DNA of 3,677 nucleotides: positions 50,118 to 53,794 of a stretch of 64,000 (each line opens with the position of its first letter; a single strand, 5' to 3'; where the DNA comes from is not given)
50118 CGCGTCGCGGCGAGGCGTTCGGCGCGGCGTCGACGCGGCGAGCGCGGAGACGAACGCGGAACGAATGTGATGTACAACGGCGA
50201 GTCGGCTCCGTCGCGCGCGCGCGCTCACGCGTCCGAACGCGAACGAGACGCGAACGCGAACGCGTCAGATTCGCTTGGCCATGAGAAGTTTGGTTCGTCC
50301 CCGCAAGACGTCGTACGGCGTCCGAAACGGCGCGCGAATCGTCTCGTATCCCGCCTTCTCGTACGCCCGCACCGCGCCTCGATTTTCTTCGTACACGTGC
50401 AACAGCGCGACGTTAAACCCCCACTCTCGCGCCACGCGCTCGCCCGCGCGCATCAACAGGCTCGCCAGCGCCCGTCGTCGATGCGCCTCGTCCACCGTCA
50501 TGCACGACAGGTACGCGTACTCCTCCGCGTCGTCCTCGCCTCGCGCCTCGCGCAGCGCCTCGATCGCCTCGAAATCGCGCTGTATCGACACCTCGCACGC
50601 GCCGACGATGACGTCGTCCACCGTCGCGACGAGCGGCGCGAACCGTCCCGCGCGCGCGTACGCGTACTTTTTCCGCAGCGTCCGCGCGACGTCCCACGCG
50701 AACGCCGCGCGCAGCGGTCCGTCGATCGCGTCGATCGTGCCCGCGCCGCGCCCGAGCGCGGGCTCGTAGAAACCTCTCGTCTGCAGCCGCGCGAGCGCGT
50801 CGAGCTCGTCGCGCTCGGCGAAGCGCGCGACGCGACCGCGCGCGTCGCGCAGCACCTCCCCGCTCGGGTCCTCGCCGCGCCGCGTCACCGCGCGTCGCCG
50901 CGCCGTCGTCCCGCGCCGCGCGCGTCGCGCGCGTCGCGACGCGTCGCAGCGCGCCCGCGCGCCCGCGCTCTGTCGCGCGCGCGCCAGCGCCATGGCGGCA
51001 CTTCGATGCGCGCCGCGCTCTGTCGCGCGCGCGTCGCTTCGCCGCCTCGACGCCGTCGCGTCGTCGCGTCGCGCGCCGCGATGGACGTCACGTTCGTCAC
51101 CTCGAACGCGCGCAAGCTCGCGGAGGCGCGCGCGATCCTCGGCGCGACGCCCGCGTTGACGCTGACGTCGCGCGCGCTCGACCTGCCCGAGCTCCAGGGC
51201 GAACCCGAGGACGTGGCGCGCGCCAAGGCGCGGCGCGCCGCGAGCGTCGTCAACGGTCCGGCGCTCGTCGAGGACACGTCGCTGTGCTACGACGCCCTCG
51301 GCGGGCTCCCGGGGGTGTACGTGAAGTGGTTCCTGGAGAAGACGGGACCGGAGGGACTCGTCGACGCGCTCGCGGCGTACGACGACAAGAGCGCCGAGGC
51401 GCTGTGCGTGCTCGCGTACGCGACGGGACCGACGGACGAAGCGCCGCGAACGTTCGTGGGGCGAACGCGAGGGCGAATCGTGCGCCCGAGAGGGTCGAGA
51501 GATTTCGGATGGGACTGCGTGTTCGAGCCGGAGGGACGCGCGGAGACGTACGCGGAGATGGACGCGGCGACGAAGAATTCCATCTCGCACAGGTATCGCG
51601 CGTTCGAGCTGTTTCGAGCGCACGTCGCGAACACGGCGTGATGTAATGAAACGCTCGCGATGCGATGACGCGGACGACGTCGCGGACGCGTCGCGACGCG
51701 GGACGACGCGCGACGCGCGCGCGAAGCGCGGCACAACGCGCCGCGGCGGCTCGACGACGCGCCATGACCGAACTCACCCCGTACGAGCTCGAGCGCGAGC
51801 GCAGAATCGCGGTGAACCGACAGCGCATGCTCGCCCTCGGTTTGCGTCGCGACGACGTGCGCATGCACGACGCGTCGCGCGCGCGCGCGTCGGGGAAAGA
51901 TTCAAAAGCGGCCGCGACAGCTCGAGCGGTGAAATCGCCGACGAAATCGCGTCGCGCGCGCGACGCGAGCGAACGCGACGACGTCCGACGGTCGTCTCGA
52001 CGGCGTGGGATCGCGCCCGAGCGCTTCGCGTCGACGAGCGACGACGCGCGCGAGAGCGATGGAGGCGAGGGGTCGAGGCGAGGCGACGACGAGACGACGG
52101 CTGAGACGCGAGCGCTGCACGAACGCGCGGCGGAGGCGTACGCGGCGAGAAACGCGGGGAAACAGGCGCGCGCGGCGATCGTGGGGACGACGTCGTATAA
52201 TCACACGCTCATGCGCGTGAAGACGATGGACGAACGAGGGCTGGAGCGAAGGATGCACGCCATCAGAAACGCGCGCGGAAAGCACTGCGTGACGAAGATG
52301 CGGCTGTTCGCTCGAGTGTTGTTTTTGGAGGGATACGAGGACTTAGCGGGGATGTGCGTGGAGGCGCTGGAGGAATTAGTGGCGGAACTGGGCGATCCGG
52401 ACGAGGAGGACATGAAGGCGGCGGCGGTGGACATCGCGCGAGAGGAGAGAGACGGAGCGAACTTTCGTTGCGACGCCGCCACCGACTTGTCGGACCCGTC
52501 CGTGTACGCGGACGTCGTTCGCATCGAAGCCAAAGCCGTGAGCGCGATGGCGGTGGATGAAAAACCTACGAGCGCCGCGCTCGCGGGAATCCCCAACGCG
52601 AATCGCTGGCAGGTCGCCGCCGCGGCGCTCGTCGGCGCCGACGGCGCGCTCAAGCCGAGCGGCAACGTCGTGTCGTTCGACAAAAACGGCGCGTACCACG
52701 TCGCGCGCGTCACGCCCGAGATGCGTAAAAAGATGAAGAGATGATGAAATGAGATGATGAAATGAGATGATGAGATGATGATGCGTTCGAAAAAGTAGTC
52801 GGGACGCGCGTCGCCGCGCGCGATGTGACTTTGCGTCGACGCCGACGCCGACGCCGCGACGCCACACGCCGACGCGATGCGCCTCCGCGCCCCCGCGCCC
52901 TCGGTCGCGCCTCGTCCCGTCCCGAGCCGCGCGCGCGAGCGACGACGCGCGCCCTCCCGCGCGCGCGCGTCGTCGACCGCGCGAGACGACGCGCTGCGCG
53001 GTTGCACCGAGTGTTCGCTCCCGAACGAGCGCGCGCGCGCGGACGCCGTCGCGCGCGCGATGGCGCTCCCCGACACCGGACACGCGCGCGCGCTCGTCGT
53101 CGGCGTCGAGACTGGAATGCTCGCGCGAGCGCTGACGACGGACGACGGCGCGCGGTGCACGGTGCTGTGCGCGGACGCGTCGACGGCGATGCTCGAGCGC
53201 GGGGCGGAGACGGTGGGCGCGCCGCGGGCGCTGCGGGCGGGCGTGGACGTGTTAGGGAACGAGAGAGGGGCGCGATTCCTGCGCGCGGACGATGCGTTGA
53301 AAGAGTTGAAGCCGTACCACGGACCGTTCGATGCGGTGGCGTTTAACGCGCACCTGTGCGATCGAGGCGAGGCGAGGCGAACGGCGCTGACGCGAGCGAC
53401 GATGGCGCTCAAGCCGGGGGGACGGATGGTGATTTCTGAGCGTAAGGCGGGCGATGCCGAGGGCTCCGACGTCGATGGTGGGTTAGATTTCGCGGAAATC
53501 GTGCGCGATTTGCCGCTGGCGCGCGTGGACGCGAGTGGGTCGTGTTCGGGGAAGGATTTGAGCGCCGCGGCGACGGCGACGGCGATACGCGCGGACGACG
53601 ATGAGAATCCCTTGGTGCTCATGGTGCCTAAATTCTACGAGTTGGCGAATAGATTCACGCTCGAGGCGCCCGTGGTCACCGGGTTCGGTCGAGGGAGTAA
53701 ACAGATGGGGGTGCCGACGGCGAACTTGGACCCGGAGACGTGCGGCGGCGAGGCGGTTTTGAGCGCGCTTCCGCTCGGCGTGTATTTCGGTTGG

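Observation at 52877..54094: Riboflavin kinase fused to an N-terminal SAM-methyltransferase-like domain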

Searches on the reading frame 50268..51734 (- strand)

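Call 49: search_protein_families(library=pfam, proteins=[window:50268-51734:-], max_evalue=0.01)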
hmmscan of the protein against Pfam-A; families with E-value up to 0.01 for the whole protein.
window:50268-51734:- (489 aa): 4 families
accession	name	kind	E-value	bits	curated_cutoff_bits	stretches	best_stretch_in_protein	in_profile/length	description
PF00583.31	Acetyltransf_1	-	1.3e-14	54.9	20.7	1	356-463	24-116/116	Acetyltransferase (GNAT) family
PF13508.13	Acetyltransf_7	-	2.1e-07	31.7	27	1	368-464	6-83/84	Acetyltransferase (GNAT) domain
PF13673.13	Acetyltransf_10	-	9e-06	26.1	23.6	1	363-470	29-114/128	Acetyltransferase (GNAT) domain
PF08445.16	FR47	-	1.4e-05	25.4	22.1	1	404-468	19-82/86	FR47-like protein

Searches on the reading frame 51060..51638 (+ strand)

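Call 49: search_protein_families(library=pfam, proteins=[window:51060-51638:+], max_evalue=0.01)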
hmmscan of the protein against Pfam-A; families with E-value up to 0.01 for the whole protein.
window:51060-51638:+ (193 aa): 1 family
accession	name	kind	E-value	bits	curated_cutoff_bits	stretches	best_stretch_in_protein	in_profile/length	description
PF01725.21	Ham1p_like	-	1.1e-50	172.5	22.5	1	10-187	1-185/186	Ham1 family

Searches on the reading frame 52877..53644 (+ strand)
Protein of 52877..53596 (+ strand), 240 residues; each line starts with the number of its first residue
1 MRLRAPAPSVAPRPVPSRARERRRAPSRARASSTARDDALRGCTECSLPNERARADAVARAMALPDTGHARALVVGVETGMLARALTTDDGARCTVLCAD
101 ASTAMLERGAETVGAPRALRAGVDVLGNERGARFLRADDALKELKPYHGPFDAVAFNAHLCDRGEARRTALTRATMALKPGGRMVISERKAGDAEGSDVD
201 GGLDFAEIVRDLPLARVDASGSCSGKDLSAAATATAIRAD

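Call 3: search_protein_families(library=pfam, proteins=[window:52877-53596:+], max_evalue=10)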
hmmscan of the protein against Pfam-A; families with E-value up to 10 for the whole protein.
window:52877-53596:+ (240 aa): 6 families
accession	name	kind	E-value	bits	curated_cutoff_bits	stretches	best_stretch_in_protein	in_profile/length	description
PF08242.18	Methyltransf_12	-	1.9e-05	25.8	30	1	73-183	1-97/98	Methyltransferase domain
PF13649.12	Methyltransf_25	-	3.2e-05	25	27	1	73-182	2-97/97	Methyltransferase domain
PF08241.18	Methyltransf_11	-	0.00017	22.6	21.2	1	74-186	2-95/95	Methyltransferase domain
PF01209.24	Ubie_methyltran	-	0.036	13.9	20.1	1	71-188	50-153/233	ubiE/COQ5 methyltransferase family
PF13489.12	Methyltransf_23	-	0.04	14.1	27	1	55-193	10-123/164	Methyltransferase domain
PF13847.12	Methyltransf_31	-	0.15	12.1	27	1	138-190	61-113/145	Methyltransferase domain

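Call 4: search_protein_families(library=ncbifam, proteins=[window:52877-53596:+], max_evalue=10)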
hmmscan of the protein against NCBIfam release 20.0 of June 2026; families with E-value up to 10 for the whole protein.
window:52877-53596:+ (240 aa): 4 families
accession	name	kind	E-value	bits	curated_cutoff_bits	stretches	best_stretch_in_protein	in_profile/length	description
NF043040.1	corrin_prot_MT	hypoth_equivalog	0.00027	20.4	180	1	67-188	39-149/216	corrinoid protein-associated methyltransferase CpaM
NF001241.0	PRK00216.1-2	equivalog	0.0021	17.7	327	1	56-188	41-149/231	demethylmenaquinone methyltransferase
NF052510.1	methyltran_MpqE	exception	0.013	14.9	335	1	66-186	44-151/234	methyl-plastoquinone biosynthesis methyltransferase MpqE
NF001240.0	PRK00216.1-1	equivalog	0.016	14.3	378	1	71-188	66-170/251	bifunctional demethylmenaquinone methyltransferase/2-methoxy-6-polyprenyl-1,4-benzoquinol methylase UbiE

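Call 22: search_solved_structures(query=A2, max_evalue=0.01, show_alignments=2)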
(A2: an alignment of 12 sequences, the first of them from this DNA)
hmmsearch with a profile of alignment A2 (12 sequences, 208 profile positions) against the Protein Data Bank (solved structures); distinct sequences matched with E-value up to 0.01: 115 (the best 60 are shown).
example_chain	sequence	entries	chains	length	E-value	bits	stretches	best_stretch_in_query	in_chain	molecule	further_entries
8joz_A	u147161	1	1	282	7.3e-13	51.5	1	3-143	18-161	tRNA 5-carboxymethoxyuridine methyltransferase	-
4htf_A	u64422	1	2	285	8.1e-13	51.3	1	3-143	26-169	S-adenosylmethionine-dependent methyltransferase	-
9fcs_A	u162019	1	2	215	5.5e-12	48.6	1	29-148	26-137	SAM-dependent methyltransferase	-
9fcd_A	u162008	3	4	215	7e-12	48.3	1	29-148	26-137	SAM-dependent methyltransferase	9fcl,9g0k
9fcy_A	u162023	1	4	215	7e-12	48.3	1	29-148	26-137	SAM-dependent methyltransferase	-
9fcu_A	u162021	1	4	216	8.1e-12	48.1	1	29-148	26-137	SAM-dependent methyltransferase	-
9fd3_A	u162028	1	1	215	8.6e-12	48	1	29-147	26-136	SAM-dependent methyltransferase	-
9fcq_A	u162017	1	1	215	1.2e-11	47.5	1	29-148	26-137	SAM-dependent methyltransferase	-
9fcx_A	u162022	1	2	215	1.4e-11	47.3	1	29-148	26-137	SAM-dependent methyltransferase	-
9fce_A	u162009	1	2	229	4.8e-10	42.3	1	26-147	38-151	SAM dependent methyltransferase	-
8zc8_A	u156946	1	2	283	7.4e-10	41.7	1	21-151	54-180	MitM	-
21zq_A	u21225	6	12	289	7.7e-10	41.6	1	21-151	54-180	MitM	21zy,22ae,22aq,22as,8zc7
3bus_A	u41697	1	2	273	4.5e-09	39.1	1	35-146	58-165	Methyltransferase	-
5wp5_A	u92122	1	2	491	6.7e-09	38.5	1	34-148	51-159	Phosphomethylethanolamine N-methyltransferase 2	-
3mgg_A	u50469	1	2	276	8.1e-09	38.3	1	36-146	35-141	Methyltransferase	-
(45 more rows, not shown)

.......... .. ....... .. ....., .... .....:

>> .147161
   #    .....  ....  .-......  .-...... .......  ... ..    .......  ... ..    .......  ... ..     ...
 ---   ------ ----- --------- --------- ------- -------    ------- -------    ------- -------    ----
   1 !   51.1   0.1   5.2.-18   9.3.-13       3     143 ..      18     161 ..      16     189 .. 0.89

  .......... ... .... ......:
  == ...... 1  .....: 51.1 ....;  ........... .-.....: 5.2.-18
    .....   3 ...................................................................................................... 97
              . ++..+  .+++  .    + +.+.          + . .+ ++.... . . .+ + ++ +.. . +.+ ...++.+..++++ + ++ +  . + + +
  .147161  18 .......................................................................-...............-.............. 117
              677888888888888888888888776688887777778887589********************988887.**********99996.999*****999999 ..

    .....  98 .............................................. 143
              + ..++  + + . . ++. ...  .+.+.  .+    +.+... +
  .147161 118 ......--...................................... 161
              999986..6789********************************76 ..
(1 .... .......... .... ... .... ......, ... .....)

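Call 25: find_homologous_proteins(query=A2, max_evalue=0.001)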
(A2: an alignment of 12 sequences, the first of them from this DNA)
Query A2 (12 sequences) (227 aa, profile of the alignment): 700 proteins with E <= 0.001 among 8000 candidates; the best 120 are listed.
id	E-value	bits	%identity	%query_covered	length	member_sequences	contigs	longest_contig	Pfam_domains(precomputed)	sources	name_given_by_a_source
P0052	1.5e-84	300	31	73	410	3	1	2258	PF13847.13,PF13489.13,PF13649.13,PF01687.24,PF08241.19,PF08242.19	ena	-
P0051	3.3e-84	299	33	56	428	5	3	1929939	PF13847.13,PF13489.13,PF13649.13,PF01687.24,PF08241.19,PF08242.19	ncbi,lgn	ncbi:hypothetical protein Ndes2437B_g08402 [Nannochloris sp. 'desiccata']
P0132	5.1e-83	295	30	73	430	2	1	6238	PF13847.13,PF13489.13,PF13649.13,PF01687.24,PF08241.19,PF08242.19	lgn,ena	-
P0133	1.1e-81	291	33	70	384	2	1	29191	PF13847.13,PF13489.13,PF13649.13,PF01687.24,PF08241.19,PF08242.19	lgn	-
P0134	4.0e-80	286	36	56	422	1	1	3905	PF13847.13,PF13489.13,PF13649.13,PF01687.24,PF08241.19,PF08242.19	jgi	jgi:riboflavin kinase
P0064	8.3e-80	285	38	28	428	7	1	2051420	PF13847.13,PF13489.13,PF13649.13,PF01687.24,PF08241.19,PF08242.19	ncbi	ncbi:hypothetical protein WJX77_005068 [Trebouxia sp. C0004]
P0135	2.5e-79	283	31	65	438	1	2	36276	PF13847.13,PF13489.13,PF13649.13,PF01687.24,PF08241.19,PF08242.19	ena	-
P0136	1.4e-78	281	38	56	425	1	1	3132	PF13847.13,PF13489.13,PF13649.13,PF01687.24,PF08241.19,PF08242.19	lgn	-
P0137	4.2e-77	276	37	27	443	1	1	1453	PF13847.13,PF13489.13,PF13649.13,PF01687.24,PF08241.19,PF08242.19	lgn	-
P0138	7.5e-77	275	31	59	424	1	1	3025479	PF13847.13,PF13489.13,PF13649.13,PF01687.24,PF08241.19,PF08242.19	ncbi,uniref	ncbi:hypothetical protein WJX75_003231 [Coccomyxa subellipsoidea]|uniref:riboflavin kinase n=1 Tax=C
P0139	9.1e-76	272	36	52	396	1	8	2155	PF13847.13,PF13489.13,PF13649.13,PF01687.24,PF08241.19,PF08242.19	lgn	-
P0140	1.2e-75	271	36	56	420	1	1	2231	PF13847.13,PF13489.13,PF13649.13,PF01687.24,PF08241.19,PF08242.19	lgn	-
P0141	5.6e-75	269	36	56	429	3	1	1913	PF13847.13,PF13489.13,PF13649.13,PF01687.24,PF08241.19,PF08242.19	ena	-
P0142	6.4e-75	269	30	70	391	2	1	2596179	PF13847.13,PF13489.13,PF13649.13,PF01687.24,PF08241.19,PF08242.19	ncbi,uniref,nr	ncbi:hypothetical protein D9Q98_005457 [Chlorella vulgaris]|uniref:riboflavin kinase n=1 Tax=Chlorel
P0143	1.6e-74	268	35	55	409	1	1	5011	PF13489.13,PF13649.13,PF01687.24,PF08241.19,PF08242.19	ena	-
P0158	2.5e-43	166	43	18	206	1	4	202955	PF13847.13,PF13489.13,PF13649.13,PF01209.25,PF08241.19,PF08242.19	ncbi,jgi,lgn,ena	-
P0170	1.3e-34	137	28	61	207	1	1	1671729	PF13847.13,PF13489.13,PF13649.13,PF08241.19,PF08242.19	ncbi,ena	-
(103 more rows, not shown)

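Call 36: find_encoding_contigs(protein=P0158, flank=4000, max_places=3)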
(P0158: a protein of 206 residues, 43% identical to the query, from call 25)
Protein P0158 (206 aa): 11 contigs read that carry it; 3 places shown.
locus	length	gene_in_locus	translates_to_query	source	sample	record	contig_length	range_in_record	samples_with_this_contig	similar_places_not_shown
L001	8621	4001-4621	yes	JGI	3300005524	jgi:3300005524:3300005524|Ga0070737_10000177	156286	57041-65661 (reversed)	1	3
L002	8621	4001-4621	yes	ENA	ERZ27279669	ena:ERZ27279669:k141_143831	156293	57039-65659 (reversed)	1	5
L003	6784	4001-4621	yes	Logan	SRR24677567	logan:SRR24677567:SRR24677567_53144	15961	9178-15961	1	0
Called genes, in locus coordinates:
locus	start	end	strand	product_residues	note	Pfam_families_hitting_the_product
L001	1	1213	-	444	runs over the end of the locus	PF02812:ELFV_dehydrog_N, PF00208:ELFV_dehydrog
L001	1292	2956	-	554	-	PF07837:FTCD_N, PF02971:FTCD, PF04961:FTCD_C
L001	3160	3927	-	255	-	PF13398:Peptidase_M50B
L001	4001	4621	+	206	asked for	PF13489:Methyltransf_23 (weak), PF01209:Ubie_methyltran (weak), PF13847:Methyltransf_31, PF08241:Methyltransf_11, PF08242:Methyltransf_12 (weak), PF13649:Methyltransf_25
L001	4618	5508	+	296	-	PF00892:EamA, PF03151:TPT (faint), PF00892:EamA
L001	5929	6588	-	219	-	PF00072:Response_reg, PF00196:GerE, PF08281:Sigma70_r4_2 (weak)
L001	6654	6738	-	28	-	-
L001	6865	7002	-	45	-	-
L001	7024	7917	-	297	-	PF01148:CTP_transf_1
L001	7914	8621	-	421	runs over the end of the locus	PF07907:YibE_F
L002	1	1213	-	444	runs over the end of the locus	PF02812:ELFV_dehydrog_N, PF00208:ELFV_dehydrog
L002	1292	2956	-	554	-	PF07837:FTCD_N, PF02971:FTCD, PF04961:FTCD_C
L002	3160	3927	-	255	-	PF13398:Peptidase_M50B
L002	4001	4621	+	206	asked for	PF13489:Methyltransf_23 (weak), PF01209:Ubie_methyltran (weak), PF13847:Methyltransf_31, PF08241:Methyltransf_11, PF08242:Methyltransf_12 (weak), PF13649:Methyltransf_25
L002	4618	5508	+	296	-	PF00892:EamA, PF03151:TPT (faint), PF00892:EamA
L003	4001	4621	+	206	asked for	PF13489:Methyltransf_23 (weak), PF01209:Ubie_methyltran (weak), PF13847:Methyltransf_31, PF08241:Methyltransf_11, PF08242:Methyltransf_12 (weak), PF13649:Methyltransf_25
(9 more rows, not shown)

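Call 37: find_encoding_contigs(protein=P0170, flank=4000, max_places=2)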
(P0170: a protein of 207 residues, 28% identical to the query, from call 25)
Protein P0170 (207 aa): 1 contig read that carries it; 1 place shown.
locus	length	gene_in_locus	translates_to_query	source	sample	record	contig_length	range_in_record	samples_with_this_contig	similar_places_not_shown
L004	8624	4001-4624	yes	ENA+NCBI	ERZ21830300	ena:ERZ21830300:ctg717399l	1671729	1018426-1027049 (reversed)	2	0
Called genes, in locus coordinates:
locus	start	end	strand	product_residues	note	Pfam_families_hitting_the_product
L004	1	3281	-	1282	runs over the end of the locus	-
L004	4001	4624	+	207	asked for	PF13489:Methyltransf_23, PF13847:Methyltransf_31, PF08241:Methyltransf_11, PF08242:Methyltransf_12, PF13649:Methyltransf_25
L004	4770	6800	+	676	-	PF00009:GTP_EFTU, PF01926:MMR_HSR1 (weak), PF22042:EF-G_D2, PF03144:GTP_EFTU_D2, PF14492:EFG_III, PF03764:EFG_IV, PF00679:EFG_C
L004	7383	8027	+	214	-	PF06971:Put_DNA-bind_N, PF02629:CoA_binding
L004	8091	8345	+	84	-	-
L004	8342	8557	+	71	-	PF10049:DUF2283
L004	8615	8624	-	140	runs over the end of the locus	PF02823:ATP-synt_DE_N, PF00401:ATP-synt_DE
